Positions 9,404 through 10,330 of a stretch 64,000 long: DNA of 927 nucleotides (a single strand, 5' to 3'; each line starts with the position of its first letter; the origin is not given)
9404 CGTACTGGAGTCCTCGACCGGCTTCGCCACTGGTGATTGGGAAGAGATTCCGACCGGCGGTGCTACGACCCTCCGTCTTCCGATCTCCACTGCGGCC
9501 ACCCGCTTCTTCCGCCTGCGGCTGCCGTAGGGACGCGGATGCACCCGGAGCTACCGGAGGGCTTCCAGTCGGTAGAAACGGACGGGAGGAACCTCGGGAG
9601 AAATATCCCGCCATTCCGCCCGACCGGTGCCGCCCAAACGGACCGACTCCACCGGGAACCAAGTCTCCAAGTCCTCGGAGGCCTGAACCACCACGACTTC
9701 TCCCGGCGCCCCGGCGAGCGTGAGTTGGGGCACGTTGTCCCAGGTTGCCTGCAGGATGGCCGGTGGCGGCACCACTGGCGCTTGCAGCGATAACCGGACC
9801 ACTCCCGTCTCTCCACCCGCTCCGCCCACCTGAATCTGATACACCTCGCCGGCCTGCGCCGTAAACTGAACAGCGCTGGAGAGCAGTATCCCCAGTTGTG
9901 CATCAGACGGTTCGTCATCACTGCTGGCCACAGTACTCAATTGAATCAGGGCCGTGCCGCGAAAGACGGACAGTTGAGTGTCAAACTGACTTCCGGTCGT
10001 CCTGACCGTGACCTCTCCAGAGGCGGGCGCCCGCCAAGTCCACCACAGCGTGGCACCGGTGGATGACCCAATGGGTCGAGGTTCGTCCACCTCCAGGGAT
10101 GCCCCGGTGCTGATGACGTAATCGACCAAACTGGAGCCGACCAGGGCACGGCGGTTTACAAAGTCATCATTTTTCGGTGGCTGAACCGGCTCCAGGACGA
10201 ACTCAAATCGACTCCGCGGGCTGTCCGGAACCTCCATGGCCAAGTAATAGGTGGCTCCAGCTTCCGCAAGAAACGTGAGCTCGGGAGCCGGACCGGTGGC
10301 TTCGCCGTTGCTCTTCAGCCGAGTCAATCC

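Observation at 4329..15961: Two convergent giant paralogs built from about 24 copies of an uncharacterised ND-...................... module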

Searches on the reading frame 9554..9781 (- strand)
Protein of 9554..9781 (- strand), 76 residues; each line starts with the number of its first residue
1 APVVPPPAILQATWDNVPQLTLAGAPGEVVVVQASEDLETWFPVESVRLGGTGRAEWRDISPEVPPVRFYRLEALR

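Call 13: search_protein_families(library=pfam, proteins=[window:9554-9781:-], max_evalue=10)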
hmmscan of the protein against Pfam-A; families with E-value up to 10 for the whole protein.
seq(76 aa): 1 family
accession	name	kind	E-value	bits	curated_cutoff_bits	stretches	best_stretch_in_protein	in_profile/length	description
PF13163.11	DUF3999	-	0.079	12.6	30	1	26-49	138-164/424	Protein of unknown function (DUF3999)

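Call 67: search_protein_families(library=pfam, alignment_id=A5, max_evalue=1)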
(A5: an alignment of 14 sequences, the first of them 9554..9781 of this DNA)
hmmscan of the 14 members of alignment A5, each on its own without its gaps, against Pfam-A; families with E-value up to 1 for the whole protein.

A. member 1, window:9554-9781:- (76 aa): 1 family
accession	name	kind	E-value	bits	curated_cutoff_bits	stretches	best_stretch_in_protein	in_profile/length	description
PF13163.11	DUF3999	-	0.079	12.6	30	1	26-49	138-164/424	Protein of unknown function (DUF3999)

B. families by the number of members that match (of 14 scanned): 1 family
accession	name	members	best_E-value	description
PF13163.11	DUF3999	3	0.036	Protein of unknown function (DUF3999)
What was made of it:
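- On Pfam PF23759 GBD_T9SS_assoc: The tails of A and B give no Pfam hit, and in particular no T9SS CTD family, even at E <= 10 (calls 13, 67).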

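Call 68: search_solved_structures(query=A5, max_evalue=10, show_alignments=1)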
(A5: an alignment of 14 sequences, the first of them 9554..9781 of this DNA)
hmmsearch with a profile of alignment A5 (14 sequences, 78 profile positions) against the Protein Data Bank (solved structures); distinct sequences matched with E-value up to 10: 6.
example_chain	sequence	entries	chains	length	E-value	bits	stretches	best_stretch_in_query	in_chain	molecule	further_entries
5mui_A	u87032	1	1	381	0.09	15.7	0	34-50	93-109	Beta-galactosidase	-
5mt2_A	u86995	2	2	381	0.18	14.7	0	34-50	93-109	Beta-galactosidase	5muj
1lrt_A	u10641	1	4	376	1.2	12.1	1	29-55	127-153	INOSINE-5'-MONOPHOSPHATE DEHYDROGENASE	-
6ms3_A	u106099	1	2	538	1.2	12.1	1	33-63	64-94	Glycoside Hydrolase Family 43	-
6ms2_A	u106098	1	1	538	1.2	12.1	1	33-63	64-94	Glycoside Hydrolase Family 43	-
1pvn_A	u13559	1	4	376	1.6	11.6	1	29-55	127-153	Inosine-5'-monophosphate dehydrogenase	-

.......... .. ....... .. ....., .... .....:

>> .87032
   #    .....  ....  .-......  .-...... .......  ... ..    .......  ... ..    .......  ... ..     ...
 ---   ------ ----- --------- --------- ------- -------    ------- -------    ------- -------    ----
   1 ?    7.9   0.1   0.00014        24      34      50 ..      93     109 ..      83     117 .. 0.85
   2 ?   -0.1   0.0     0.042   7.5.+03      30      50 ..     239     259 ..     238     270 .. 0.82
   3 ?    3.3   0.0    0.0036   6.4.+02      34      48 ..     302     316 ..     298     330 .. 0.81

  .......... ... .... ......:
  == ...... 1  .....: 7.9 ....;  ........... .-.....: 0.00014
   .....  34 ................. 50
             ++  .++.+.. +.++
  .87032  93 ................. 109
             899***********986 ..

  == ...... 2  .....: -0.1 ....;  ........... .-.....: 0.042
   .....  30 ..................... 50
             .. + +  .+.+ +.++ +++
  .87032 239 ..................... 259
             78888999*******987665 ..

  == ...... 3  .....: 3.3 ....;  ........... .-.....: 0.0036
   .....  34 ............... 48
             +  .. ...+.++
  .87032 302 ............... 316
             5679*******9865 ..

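Call 69: find_homologous_proteins(query=A5, max_evalue=0.001)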
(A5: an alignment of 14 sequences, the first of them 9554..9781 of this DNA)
Query A5 (14 sequences) (76 aa, profile of the alignment): 24 proteins with E <= 0.001 among 578 candidates.
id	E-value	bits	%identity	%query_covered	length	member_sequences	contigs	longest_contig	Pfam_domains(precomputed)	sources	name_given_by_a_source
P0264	3.5e-24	102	36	70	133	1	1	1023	-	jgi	-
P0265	1.6e-23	100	34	93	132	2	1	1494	-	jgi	jgi:hypothetical protein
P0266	1.4e-21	94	29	63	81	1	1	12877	-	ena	-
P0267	8.8e-18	81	36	70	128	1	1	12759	-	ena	-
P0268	1.0e-17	81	33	71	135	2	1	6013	-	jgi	-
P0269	1.1e-14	71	24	87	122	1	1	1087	-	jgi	-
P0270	3.8e-13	67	33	68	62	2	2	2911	-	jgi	jgi:hypothetical protein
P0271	5.7e-12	63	36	70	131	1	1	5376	-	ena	-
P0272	1.2e-10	59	-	-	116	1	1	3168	-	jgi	jgi:hypothetical protein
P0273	4.8e-9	53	35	70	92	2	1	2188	-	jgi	jgi:hypothetical protein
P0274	9.3e-8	49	-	-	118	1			-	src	-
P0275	5.7e-7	47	36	93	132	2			-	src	-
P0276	1.5e-6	46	28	62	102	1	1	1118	-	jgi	-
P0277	1.5e-6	45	33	80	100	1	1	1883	-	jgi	-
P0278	3.7e-6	44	36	29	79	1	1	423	-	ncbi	-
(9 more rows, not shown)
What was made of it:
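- Tried and rejected: It said nothing about other passenger proteins (call 69).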

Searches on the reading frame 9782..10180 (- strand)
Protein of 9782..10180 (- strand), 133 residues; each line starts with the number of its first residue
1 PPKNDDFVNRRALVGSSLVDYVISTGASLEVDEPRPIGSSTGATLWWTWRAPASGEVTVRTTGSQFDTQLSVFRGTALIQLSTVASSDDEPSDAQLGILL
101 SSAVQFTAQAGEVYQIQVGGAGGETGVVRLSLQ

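Call 9: search_protein_families(library=pfam, alignment_id=A1, max_evalue=0.1)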
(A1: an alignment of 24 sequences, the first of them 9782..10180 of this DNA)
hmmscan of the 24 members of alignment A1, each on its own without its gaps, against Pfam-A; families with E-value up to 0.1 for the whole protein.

A. member 1, window:9782-10180:- (133 aa): 1 family
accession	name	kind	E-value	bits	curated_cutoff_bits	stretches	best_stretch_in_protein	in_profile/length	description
PF04151.21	PPC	-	1.4e-05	26.3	25.9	1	44-119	2-69/70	Bacterial pre-peptidase C-terminal domain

B. families by the number of members that match (of 24 scanned): 1 family
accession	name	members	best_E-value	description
PF04151.21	PPC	2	1.4e-05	Bacterial pre-peptidase C-terminal domain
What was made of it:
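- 9782..14818 (-): B modules 1-13 (aa 382-2060). Module 13 alone passes Pfam PPC at 26.3 bits against a cut-off of 25.9 (call 9).
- Closest known: Pre-peptidase C-terminal. Same: One module scores above the Pfam gathering threshold (call 9).
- Module B13 alone scores 26.3 bits on PPC (call 9). Only 2 of 24 modules reach Pfam PPC individually at E <= 0.1 (call 9).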

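Call 10: search_solved_structures(query=A1, max_evalue=1, show_alignments=3)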
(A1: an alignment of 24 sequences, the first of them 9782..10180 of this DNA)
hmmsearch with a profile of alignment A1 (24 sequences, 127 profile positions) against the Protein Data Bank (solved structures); distinct sequences matched with E-value up to 1: 1.
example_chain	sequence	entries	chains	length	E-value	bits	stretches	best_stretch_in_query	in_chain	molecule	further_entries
2luw_A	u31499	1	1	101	0.0059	19.7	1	36-116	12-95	Metalloprotease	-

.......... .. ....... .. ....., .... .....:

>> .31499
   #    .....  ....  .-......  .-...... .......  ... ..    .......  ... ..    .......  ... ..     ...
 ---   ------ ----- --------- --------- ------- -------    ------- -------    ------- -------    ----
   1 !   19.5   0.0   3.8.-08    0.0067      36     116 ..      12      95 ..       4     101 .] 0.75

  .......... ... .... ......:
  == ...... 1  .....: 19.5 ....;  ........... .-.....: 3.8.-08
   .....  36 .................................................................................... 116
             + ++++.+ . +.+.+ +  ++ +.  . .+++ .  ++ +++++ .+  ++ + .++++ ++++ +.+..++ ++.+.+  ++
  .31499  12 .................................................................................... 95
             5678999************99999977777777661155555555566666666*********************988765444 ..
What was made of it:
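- On PPC / collagen-binding-domain superfamily (Pfam PF04151): The module profile also hits the vEP PPC domain 2luw at E 0.006 (call 10).
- The module profile hits the PPC domain of Vibrio metalloprotease vEP (2luw) at E 0.006 (call 10).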

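Call 14: predict_structure(alignment_id=A1)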
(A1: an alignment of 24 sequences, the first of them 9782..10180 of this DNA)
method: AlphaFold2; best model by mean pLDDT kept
length: 133 residues; sequences in the alignment: 24
mean_pLDDT: 89.2   pTM: 0.85
mean pLDDT of the five models: 89.2, 88.7, 88.7, 88.0, 87.6
residues with pLDDT >= 90: 96; 70-90: 23; 50-70: 12; < 50: 2
segments of 3 or more residues with pLDDT < 50: none
pLDDT, mean of each block of 10 residues (from residue 1): 95 96 93 81 91 98 84 96 89 56 95 96 88 95
secondary structure, 60 per line:
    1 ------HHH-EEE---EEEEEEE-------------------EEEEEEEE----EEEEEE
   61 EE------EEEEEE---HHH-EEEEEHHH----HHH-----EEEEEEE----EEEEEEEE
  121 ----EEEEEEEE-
elements in order: E11-13 E17-23 E43-50 E55-62 E69-74 E82-86 E102-108 E113-120 E125-132
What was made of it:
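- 9782..14818 (-): Its AlphaFold model has pLDDT 89 (call 14).
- On PPC / collagen-binding-domain superfamily (Pfam PF04151): The AlphaFold model of B13 has pLDDT 89 (call 14).
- The AlphaFold model has pLDDT 89 (call 14).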

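Call 16: fold_search(model_id=the predicted structure, library=pdb)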
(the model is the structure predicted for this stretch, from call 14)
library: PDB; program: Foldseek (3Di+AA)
matches with E <= 10: 1760; with E <= 0.001: 3
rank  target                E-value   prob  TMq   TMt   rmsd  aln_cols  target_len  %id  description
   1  3jqw_A                1.6e-04  1.00  0.55  0.62   3.9       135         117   11  Crystal structure of Clostridium histolyticum colH collagenase collagen-binding domain 3 at 2 Angstrom resolution in p (released 2010-09-29)
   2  3jqw_C                1.9e-04  1.00  0.55  0.59   4.0       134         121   10  Crystal structure of Clostridium histolyticum colH collagenase collagen-binding domain 3 at 2 Angstrom resolution in p (released 2010-09-29)
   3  1nqj_A                8.5e-04  1.00  0.46  0.59   4.2       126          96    8  CRYSTAL STRUCTURE OF CLOSTRIDIUM HISTOLYTICUM COLG COLLAGENASE COLLAGEN-BINDING DOMAIN 3B AT 1.0 ANGSTROM RESOLUTION I (released 2003-04-15)
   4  1nqd_B                1.3e-03  1.00  0.54  0.62   4.9       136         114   10  CRYSTAL STRUCTURE OF CLOSTRIDIUM HISTOLYTICUM COLG COLLAGENASE COLLAGEN-BINDING DOMAIN 3B AT 1.65 ANGSTROM RESOLUTION  (released 2003-04-15)
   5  1nqj_B                1.3e-03  1.00  0.52  0.60   5.4       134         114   10  CRYSTAL STRUCTURE OF CLOSTRIDIUM HISTOLYTICUM COLG COLLAGENASE COLLAGEN-BINDING DOMAIN 3B AT 1.0 ANGSTROM RESOLUTION I (released 2003-04-15)
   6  4hpk_B                1.4e-03  1.00  0.54  0.62   5.2       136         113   11  Crystal structure of Clostridium histolyticum colg collagenase collagen-binding domain 3B at 1.35 Angstrom resolution  (released 2012-12-12)
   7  4bz4_B                1.4e-03  1.00  0.54  0.38   7.1       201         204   12  CorA is a surface-associated copper-binding protein important in Methylomicrobium album BG8 copper acquisition (released 2014-02-19)
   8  5sv5                  1.5e-03  1.00  0.52  0.63   4.6       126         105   11  1.0 Angstrom Crystal Structure of pre-Peptidase C-terminal Domain of Collagenase from Bacillus anthracis. (released 2016-08-17)
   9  2o8o_A                1.6e-03  1.00  0.53  0.61   5.4       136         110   10  Crystal structure of Clostridium histolyticum colg collagenase collagen-binding domain 3B at 1.35 Angstrom resolution  (released 2007-12-11)
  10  4bz4_D                1.6e-03  1.00  0.55  0.39   6.8       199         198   12  CorA is a surface-associated copper-binding protein important in Methylomicrobium album BG8 copper acquisition (released 2014-02-19)
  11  8u5b_B                1.9e-03  1.00  0.42  0.45   5.4       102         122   13  Cryo-EM structure of human claudin-4 complex with Clostridium perfringens enterotoxin C-terminal domain and sFab COP-1 (released 2023-09-27)
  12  6nps_A                2.1e-03  0.99  0.39  0.08   9.1       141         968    8  Crystal structure of GH115 enzyme AxyAgu115A from Amphibacillus xylanus (released 2020-07-15)
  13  1o8p                  2.3e-03  0.99  0.39  0.39   8.6       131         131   15  Unbound structure of CsCBM6-3 from Clostridium stercorarium (released 2003-03-13)
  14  1nqd_A                2.4e-03  1.00  0.57  0.67   4.7       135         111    9  CRYSTAL STRUCTURE OF CLOSTRIDIUM HISTOLYTICUM COLG COLLAGENASE COLLAGEN-BINDING DOMAIN 3B AT 1.65 ANGSTROM RESOLUTION  (released 2003-04-15)
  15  3x0t_B                2.5e-03  1.00  0.46  0.53   5.3       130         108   12  Crystal structure of PirA (released 2015-08-26)
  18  5fax_A                3.8e-03  1.00  0.51  0.18   6.5       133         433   13  Structure of subtilase SubHal from Bacillus halmapalus (released 2016-05-18)
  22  3afg_B                4.2e-03  1.00  0.48  0.15   4.4       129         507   12  Crystal structure of ProN-Tk-SP from Thermococcus kodakaraensis (released 2010-08-04)
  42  1wmd                  7.5e-03  1.00  0.50  0.17   7.2       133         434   14  Crystal Structure of alkaline serine protease KP-43 from Bacillus sp. KSM-KP43 (1.30 angstrom, 100 K) (released 2004-09-14)
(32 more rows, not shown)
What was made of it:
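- On PPC / collagen-binding-domain superfamily (Pfam PF04151): Its top Foldseek matches are ColH and ColG CBDs and the B. anthracis collagenase PPC domain, at probability 1.0, TM 0.55-0.67 and rmsd 3.9-5 A (call 16).
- Closest known: Pre-peptidase C-terminal. Same: The top Foldseek matches are 3jqw, 1nqj, 1nqd, 4hpk and 5sv5 (call 16).
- Closest known: Subtilases with C-terminal beta-jelly-roll domains. Same: Their C-terminal domains are among the fold matches (5fax, 3afg, 1wmd; call 16).
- Its best Foldseek matches are ColH/ColG collagen-binding domains, the B. anthracis collagenase PPC domain and subtilase C-terminal domains, at probability 1.0 and TM 0.55-0.62 (call 16). The closest solved domains are binding domains (call 16).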

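Call 35: search_protein_representatives(alignment_id=A1)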
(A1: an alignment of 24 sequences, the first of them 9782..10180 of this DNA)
Query: 24 sequences, 127 profile positions. Proteins with E-value up to 0.001 (for the whole library): 30735; up to 1e-10: 18239; up to 1e-30: 5332. The best 150 are listed.
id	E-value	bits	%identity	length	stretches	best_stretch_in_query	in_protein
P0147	0.0e+00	1756.1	-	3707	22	2-124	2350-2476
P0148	0.0e+00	1756.1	-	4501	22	2-111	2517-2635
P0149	0.0e+00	1362.1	-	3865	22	1-125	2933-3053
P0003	0.0e+00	1351.6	-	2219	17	1-126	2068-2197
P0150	0.0e+00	1300.5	-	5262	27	1-121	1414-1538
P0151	0.0e+00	1284.2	-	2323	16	1-110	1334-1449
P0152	0.0e+00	1272.2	-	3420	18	1-121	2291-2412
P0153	0.0e+00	1269.7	-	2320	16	2-125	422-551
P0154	0.0e+00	1263.8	-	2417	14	2-116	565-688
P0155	0.0e+00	1224.9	-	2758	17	1-124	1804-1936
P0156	0.0e+00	1222.0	-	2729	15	1-122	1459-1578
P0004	0.0e+00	1220.5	-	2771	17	1-126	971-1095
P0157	0.0e+00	1204.5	-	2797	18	2-116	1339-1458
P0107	0.0e+00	1190.4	-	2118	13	1-123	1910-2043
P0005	0.0e+00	1165.1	-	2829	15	1-126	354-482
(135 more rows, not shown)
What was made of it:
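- The profile hits 30,735 representatives (call 35). Arrays reach 27 copies (call 35).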
